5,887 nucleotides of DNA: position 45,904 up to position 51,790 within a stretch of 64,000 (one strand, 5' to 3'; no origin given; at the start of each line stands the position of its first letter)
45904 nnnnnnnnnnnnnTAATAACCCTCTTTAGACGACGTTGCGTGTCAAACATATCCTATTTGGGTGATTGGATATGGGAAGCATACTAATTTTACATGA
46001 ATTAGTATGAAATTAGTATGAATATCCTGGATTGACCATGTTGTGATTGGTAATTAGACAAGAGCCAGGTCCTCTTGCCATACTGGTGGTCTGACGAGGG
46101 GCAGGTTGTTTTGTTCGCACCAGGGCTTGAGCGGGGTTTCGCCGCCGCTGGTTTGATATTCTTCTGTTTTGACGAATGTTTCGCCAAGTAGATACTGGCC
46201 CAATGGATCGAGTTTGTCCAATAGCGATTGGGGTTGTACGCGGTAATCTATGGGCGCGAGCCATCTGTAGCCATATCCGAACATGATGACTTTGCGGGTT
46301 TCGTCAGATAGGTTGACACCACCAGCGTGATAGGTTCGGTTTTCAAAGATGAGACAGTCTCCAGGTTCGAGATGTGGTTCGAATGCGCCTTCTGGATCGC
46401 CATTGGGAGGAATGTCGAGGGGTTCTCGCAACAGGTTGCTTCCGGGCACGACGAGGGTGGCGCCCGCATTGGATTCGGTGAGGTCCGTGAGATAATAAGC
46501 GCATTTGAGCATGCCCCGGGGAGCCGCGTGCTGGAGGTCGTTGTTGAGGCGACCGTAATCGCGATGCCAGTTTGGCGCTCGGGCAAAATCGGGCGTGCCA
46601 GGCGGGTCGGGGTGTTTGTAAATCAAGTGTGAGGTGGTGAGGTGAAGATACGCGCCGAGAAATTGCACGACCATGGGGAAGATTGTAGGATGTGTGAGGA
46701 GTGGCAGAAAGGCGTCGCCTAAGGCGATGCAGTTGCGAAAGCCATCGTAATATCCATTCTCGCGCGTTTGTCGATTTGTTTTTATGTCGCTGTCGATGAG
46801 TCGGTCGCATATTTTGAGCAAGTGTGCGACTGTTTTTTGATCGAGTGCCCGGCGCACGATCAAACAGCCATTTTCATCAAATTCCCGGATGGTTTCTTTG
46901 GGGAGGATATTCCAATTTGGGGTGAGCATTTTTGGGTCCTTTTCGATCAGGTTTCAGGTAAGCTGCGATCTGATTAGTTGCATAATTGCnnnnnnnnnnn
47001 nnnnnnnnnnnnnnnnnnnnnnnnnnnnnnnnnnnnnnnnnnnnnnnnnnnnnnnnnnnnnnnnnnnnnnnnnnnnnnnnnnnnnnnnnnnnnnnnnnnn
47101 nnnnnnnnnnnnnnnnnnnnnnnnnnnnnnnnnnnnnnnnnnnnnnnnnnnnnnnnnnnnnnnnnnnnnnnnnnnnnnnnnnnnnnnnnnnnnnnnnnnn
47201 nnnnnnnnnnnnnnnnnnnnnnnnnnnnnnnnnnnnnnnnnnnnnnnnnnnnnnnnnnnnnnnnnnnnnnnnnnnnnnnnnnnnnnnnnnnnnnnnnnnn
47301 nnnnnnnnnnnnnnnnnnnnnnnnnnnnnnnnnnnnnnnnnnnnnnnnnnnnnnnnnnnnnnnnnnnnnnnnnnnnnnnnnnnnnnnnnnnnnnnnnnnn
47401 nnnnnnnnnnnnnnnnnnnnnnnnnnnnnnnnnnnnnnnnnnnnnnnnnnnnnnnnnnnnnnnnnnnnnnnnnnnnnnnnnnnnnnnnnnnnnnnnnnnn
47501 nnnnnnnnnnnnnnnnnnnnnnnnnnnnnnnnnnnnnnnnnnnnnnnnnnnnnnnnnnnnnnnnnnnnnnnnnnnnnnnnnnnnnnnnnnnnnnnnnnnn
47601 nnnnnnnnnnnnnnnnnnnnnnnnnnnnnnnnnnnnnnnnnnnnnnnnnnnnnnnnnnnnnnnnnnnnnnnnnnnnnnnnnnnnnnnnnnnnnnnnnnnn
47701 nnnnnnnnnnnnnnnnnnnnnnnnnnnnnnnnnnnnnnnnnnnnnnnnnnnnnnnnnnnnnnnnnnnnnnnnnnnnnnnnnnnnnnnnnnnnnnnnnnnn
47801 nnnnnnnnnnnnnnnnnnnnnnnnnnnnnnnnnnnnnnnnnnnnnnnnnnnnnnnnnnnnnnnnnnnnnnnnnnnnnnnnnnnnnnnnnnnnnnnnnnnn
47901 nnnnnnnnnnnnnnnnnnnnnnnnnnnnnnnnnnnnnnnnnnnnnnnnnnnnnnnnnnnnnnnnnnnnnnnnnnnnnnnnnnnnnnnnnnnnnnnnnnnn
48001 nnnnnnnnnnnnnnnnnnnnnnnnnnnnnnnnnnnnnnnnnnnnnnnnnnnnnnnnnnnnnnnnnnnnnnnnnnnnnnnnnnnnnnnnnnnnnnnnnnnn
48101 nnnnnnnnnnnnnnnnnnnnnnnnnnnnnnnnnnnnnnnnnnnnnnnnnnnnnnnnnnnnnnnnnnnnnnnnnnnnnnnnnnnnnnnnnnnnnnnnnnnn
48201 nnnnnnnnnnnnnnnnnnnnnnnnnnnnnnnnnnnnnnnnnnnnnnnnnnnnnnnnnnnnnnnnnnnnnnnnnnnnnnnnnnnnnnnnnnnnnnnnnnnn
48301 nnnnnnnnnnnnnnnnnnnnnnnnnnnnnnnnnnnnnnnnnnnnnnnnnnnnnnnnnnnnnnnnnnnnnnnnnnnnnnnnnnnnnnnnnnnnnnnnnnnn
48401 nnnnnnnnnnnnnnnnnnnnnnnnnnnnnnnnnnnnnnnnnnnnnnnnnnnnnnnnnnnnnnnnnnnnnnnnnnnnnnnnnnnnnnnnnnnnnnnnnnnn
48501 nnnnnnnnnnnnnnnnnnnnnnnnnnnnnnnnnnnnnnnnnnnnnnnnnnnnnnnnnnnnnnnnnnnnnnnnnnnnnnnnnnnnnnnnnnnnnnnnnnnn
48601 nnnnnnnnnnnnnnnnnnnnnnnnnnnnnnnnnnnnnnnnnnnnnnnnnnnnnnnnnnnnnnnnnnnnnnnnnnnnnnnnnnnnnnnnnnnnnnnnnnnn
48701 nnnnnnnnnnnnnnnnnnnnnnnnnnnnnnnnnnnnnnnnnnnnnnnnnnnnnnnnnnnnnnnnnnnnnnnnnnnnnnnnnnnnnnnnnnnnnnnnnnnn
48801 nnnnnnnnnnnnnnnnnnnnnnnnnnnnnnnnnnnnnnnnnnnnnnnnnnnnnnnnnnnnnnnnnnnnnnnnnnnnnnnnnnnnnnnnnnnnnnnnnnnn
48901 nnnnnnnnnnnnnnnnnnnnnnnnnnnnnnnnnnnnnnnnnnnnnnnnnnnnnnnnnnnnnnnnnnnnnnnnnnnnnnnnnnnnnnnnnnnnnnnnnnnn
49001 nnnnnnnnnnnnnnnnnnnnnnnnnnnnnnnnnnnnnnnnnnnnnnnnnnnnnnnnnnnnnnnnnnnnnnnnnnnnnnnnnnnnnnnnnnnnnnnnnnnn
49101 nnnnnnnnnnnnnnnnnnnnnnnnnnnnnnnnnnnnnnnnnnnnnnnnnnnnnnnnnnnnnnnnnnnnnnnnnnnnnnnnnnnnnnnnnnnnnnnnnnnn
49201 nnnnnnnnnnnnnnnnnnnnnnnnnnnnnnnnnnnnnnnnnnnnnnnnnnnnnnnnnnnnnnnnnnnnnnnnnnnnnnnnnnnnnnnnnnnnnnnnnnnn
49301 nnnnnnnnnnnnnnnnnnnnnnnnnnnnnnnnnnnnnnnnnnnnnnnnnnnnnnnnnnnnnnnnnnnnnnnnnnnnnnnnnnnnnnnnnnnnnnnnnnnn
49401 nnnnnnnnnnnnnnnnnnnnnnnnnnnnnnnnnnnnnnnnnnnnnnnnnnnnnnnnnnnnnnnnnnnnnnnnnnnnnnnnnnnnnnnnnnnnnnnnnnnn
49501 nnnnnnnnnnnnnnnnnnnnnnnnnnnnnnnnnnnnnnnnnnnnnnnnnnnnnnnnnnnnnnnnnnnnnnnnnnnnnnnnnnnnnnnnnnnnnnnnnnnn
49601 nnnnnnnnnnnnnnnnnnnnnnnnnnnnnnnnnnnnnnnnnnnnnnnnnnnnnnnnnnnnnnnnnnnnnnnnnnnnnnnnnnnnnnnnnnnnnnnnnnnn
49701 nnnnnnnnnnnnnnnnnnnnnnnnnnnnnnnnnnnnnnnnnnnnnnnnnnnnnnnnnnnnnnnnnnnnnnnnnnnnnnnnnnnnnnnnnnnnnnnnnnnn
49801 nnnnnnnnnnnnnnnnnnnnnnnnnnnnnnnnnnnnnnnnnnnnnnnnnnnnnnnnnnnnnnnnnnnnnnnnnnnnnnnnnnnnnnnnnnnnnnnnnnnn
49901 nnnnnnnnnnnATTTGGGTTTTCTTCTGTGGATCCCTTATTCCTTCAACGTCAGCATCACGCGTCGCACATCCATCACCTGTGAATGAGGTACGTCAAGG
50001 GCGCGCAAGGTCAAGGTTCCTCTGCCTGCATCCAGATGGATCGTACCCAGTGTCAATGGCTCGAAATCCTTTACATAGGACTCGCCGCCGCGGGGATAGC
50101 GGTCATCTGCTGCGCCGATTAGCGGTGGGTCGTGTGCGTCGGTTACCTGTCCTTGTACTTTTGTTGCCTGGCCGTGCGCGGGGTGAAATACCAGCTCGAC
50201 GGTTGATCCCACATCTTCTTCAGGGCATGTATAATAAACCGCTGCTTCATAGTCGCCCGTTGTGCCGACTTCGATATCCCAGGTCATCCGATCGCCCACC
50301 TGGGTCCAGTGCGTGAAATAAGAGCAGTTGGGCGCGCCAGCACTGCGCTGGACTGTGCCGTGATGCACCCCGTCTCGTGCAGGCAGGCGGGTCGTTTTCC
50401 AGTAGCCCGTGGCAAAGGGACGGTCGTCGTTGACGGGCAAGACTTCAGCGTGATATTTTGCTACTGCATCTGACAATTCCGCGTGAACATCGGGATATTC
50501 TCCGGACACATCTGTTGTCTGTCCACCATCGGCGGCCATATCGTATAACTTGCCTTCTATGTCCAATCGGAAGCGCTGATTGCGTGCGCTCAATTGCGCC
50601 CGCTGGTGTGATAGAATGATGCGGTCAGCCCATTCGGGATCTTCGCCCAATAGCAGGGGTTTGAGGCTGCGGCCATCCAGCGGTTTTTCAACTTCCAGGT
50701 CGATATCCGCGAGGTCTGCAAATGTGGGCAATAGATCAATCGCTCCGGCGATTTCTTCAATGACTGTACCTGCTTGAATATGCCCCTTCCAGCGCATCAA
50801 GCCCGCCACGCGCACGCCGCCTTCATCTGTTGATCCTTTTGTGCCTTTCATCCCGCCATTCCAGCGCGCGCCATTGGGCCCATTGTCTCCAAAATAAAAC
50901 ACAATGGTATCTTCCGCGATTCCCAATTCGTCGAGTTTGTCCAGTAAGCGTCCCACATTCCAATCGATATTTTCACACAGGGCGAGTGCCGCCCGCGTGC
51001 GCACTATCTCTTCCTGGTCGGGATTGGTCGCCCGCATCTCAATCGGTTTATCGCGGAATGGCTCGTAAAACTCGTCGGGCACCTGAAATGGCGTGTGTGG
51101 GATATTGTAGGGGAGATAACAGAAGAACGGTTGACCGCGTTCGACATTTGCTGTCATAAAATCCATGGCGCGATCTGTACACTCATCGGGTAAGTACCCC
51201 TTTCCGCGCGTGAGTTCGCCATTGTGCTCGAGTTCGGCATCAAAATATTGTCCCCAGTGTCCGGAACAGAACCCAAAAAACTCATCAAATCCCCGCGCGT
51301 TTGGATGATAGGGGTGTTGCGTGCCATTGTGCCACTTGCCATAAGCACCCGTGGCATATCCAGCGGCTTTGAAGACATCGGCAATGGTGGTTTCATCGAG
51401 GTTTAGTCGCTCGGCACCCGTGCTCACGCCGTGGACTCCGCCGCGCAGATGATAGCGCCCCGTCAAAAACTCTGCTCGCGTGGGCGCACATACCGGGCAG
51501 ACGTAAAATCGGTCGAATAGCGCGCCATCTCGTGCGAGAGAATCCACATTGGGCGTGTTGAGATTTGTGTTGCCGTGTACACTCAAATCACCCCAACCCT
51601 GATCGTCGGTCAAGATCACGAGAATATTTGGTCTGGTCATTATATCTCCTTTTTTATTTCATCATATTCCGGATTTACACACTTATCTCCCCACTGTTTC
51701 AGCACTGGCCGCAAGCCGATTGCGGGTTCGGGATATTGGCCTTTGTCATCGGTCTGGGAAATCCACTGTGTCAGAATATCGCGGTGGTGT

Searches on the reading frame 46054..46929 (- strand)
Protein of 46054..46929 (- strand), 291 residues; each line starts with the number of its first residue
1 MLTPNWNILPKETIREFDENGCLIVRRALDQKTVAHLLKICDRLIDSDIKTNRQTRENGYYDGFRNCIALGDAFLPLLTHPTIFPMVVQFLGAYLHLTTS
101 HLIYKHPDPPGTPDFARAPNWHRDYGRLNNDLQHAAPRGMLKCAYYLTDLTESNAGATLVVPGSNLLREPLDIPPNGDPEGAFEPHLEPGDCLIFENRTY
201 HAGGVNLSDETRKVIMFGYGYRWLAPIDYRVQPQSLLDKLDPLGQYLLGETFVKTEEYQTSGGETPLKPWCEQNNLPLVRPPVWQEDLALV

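Call 83: search_protein_families(library=pfam, proteins=[window:46054-46929:-], max_evalue=0.00001)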
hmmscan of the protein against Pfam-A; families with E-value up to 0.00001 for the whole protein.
window:46054-46929:- (291 aa): 1 family
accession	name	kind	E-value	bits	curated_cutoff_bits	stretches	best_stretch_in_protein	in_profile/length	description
PF05721.19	PhyH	-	1.7e-19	71.4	22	1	17-214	1-213/213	Phytanoyl-CoA dioxygenase (PhyH)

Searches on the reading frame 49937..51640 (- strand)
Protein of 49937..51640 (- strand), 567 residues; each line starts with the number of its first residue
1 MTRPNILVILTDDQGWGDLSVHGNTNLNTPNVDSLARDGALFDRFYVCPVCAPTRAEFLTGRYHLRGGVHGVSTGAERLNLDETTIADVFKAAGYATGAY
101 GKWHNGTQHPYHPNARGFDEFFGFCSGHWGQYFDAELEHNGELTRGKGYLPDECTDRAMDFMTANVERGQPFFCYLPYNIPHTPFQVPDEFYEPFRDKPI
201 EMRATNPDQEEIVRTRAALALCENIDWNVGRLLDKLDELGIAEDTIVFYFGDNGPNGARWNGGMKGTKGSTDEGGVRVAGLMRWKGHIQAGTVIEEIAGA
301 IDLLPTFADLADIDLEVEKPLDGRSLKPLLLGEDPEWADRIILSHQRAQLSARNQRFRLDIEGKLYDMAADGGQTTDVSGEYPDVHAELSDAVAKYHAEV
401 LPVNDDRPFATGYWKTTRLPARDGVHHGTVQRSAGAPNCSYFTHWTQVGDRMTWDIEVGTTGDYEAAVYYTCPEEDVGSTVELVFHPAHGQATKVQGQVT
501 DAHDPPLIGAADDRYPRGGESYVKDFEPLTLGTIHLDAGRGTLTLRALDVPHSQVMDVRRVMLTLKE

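Call 83: search_protein_families(library=pfam, proteins=[window:49937-51640:-], max_evalue=0.00001)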
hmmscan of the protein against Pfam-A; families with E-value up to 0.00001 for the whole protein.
window:49937-51640:- (567 aa): 2 families
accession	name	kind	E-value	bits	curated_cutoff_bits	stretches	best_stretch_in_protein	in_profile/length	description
PF00884.28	Sulfatase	-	4.8e-59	200.6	25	1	4-313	1-301/301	Sulfatase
PF16347.10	SGSH_C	-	3.6e-06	27.7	29.3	1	275-340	15-79/154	N-sulphoglucosamine sulphohydrolase, C-terminal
